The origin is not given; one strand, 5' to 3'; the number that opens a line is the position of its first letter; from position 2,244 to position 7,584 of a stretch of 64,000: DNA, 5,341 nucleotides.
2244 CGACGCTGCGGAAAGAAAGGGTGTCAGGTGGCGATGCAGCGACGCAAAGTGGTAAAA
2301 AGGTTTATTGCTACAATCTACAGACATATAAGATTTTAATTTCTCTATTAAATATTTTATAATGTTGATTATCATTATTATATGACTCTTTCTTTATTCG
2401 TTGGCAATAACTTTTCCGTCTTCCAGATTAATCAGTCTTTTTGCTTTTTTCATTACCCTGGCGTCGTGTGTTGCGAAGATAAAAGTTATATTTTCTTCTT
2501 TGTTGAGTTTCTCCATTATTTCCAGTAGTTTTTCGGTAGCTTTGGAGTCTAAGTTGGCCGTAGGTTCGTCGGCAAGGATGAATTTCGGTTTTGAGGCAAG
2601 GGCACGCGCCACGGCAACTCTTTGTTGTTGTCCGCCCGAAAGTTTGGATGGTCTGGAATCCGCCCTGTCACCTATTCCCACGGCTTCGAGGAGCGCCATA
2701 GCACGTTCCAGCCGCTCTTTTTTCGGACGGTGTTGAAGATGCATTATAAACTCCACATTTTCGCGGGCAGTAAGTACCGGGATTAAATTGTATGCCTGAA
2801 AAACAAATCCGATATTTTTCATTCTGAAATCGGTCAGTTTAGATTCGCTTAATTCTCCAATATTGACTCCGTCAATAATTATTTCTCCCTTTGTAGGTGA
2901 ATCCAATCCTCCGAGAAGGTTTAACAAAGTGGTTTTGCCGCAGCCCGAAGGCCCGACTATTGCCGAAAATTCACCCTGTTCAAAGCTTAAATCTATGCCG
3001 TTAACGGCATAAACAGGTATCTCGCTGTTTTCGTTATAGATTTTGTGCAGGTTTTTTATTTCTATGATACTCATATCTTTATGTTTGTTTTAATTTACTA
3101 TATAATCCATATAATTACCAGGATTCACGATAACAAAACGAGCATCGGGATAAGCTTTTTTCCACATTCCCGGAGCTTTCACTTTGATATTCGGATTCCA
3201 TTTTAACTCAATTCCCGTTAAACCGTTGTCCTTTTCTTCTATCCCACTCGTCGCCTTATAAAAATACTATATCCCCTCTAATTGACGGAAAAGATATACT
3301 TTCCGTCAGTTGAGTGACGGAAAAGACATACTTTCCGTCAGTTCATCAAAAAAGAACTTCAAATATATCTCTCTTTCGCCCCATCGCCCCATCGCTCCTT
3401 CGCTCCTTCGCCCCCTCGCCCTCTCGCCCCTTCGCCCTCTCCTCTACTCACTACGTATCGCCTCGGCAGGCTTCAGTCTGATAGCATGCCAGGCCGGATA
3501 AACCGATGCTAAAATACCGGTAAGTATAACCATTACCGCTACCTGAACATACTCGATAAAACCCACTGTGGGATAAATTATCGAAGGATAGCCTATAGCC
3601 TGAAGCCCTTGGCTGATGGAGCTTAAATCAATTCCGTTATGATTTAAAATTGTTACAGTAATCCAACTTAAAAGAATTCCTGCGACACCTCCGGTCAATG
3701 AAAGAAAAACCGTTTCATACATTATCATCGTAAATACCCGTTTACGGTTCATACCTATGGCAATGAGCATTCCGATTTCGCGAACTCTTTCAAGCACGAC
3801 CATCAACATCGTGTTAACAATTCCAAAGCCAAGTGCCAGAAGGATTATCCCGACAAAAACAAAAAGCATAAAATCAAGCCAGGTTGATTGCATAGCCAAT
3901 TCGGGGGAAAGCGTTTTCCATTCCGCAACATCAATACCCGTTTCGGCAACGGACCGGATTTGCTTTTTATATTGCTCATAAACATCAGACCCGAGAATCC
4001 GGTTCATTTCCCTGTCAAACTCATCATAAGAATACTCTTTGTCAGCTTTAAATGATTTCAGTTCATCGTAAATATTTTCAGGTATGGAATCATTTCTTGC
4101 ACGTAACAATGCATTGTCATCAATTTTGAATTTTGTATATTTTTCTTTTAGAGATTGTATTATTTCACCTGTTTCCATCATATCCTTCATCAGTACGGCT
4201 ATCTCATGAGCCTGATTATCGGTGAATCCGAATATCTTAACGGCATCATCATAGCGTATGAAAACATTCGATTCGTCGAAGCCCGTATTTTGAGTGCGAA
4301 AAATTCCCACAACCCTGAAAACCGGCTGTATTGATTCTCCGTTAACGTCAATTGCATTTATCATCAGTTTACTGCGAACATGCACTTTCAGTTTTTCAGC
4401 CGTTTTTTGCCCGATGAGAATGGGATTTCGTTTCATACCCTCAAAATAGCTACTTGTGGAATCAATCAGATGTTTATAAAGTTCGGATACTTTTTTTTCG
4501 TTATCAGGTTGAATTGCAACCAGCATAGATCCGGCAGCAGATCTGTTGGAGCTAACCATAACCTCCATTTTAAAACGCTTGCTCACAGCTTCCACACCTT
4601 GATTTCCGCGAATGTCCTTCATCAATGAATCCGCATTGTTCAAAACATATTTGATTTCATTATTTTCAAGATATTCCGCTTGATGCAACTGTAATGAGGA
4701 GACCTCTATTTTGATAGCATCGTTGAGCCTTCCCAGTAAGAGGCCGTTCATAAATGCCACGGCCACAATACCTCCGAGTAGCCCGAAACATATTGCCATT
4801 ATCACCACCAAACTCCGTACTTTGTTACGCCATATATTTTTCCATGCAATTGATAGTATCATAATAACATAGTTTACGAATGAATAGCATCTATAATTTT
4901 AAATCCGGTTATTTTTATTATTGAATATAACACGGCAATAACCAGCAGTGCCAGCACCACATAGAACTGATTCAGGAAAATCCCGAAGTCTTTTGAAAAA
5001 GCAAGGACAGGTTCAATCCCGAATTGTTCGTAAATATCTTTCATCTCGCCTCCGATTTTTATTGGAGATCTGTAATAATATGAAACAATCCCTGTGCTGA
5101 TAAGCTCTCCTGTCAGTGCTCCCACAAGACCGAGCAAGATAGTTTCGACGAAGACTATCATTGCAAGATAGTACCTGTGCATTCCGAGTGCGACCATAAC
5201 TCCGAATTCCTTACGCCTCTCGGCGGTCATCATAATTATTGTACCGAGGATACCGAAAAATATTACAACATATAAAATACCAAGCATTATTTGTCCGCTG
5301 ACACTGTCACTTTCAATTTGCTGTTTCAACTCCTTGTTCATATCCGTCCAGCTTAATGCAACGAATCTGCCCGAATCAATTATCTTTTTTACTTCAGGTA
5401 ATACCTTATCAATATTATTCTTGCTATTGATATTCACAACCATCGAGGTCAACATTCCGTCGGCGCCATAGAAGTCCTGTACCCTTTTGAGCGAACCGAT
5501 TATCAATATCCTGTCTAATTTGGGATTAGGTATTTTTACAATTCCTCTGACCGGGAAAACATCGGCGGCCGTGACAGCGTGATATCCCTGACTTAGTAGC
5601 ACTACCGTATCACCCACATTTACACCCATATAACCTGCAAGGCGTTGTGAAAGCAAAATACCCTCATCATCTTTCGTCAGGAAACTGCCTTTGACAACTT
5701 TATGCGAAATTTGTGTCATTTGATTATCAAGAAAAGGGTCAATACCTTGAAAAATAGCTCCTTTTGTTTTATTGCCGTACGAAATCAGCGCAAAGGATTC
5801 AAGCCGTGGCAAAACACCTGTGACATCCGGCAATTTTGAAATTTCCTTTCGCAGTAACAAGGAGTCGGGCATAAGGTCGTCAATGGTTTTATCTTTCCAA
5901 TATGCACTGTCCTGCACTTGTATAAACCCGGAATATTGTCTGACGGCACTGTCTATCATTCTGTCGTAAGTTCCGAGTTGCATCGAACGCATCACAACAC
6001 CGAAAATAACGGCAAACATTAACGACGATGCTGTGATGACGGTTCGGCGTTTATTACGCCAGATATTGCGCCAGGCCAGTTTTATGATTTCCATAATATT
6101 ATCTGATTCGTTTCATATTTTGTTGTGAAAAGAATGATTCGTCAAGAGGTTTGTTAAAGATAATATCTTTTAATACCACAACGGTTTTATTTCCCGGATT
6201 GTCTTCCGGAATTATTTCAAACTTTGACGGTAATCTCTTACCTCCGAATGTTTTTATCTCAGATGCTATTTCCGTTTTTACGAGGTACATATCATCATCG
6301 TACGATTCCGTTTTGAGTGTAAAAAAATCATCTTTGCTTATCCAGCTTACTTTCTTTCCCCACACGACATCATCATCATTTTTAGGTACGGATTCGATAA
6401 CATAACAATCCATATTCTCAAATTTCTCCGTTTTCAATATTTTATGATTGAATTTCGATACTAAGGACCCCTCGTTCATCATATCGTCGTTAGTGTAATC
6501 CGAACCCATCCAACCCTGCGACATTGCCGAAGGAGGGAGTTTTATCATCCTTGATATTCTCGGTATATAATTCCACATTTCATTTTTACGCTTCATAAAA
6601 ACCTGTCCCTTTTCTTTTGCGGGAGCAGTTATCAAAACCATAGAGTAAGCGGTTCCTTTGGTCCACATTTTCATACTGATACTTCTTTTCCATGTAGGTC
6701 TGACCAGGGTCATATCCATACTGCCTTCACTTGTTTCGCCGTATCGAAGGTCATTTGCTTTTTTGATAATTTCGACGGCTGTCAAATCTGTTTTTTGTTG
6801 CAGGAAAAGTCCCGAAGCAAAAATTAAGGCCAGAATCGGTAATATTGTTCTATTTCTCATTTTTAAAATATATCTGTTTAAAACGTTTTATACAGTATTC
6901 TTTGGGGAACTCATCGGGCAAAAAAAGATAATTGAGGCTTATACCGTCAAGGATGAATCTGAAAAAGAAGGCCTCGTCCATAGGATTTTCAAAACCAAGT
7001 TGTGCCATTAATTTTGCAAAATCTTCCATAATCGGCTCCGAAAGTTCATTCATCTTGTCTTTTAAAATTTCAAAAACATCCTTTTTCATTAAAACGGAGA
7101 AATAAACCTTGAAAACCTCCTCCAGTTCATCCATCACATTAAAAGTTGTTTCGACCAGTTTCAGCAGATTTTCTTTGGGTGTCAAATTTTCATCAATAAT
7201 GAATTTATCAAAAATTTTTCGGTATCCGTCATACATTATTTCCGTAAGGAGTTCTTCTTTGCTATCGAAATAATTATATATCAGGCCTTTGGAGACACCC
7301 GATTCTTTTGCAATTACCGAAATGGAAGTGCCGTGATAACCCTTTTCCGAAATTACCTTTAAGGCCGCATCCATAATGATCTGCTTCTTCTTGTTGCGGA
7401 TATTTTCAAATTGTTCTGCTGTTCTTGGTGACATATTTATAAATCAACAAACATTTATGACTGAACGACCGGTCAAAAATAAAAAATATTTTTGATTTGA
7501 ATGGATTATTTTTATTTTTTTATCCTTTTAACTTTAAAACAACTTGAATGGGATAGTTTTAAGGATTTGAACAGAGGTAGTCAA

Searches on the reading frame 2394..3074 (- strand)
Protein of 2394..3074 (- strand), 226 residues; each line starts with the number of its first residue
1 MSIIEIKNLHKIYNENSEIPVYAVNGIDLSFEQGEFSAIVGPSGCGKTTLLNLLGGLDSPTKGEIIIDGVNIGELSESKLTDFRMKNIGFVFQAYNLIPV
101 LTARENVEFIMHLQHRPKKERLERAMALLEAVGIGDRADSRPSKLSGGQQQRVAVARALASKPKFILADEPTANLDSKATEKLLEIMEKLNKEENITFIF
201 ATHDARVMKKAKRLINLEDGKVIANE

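Call 55: search_protein_families(library=pfam, proteins=[window:2394-3074:-], max_evalue=0.00001)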
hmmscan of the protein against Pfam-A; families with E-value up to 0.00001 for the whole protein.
window:2394-3074:- (226 aa): 3 families
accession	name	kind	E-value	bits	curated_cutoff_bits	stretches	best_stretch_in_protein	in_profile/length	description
PF00005.33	ABC_tran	-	5.7e-37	127.8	25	1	25-173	2-137/137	ABC transporter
PF13304.12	AAA_21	-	3.4e-13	50.8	27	1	135-208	228-303/304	AAA domain, putative AbiEii toxin, Type IV TA system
PF02463.25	SMC_N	-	1.1e-10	41.7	40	1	128-217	126-211/220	RecF/RecN/SMC N terminal domain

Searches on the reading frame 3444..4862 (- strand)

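Call 55: search_protein_families(library=pfam, proteins=[window:3444-4862:-], max_evalue=0.00001)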
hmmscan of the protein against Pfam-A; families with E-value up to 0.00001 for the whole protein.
window:3444-4862:- (472 aa): 2 families
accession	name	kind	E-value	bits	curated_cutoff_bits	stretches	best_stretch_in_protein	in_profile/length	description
PF02687.27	FtsX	-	1.6e-18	67.3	25.5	1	335-465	2-120/120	FtsX-like permease C-terminal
PF12704.14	MacB_PCD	-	6.5e-07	30.3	27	1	20-239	4-205/207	MacB-like periplasmic core domain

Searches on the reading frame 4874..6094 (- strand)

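Call 55: search_protein_families(library=pfam, proteins=[window:4874-6094:-], max_evalue=0.00001)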
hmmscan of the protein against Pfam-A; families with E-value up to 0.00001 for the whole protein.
window:4874-6094:- (406 aa): 1 family
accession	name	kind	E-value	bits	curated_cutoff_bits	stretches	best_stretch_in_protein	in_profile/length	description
PF02687.27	FtsX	-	1.3e-10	41.8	25.5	1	269-396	2-116/120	FtsX-like permease C-terminal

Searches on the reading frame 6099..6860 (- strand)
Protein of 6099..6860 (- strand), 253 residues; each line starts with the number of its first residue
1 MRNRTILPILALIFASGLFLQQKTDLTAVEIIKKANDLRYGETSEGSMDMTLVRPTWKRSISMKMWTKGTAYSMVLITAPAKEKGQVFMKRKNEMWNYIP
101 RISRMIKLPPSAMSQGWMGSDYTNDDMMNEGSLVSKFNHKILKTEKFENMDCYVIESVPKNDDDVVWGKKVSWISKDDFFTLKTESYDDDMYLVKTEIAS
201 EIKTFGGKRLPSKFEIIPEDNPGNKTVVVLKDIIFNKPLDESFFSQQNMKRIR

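Call 55: search_protein_families(library=pfam, proteins=[window:6099-6860:-], max_evalue=0.00001)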
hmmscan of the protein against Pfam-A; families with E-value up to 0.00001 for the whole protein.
window:6099-6860:- (253 aa): 2 families
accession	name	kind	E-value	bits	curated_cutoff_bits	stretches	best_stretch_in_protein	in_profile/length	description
PF17131.11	LolA_like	-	2.9e-54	183.9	30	1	70-251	2-184/184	Outer membrane lipoprotein-sorting protein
PF07044.18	DUF1329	-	8.9e-06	25.7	23.1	0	145-203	257-315/368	Protein of unknown function (DUF1329)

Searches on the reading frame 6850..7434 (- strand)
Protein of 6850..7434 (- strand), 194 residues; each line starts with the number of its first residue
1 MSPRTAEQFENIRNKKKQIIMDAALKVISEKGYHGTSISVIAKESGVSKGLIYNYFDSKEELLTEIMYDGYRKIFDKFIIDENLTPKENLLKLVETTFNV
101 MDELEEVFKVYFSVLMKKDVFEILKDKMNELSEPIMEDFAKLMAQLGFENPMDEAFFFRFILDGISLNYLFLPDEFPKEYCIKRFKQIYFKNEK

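Call 55: search_protein_families(library=pfam, proteins=[window:6850-7434:-], max_evalue=0.00001)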
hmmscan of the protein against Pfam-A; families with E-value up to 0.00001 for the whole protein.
window:6850-7434:- (194 aa): 1 family
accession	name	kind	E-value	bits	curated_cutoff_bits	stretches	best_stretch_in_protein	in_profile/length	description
PF00440.29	TetR_N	-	3.1e-19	68.9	24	1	20-66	1-47/47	Bacterial regulatory proteins, tetR family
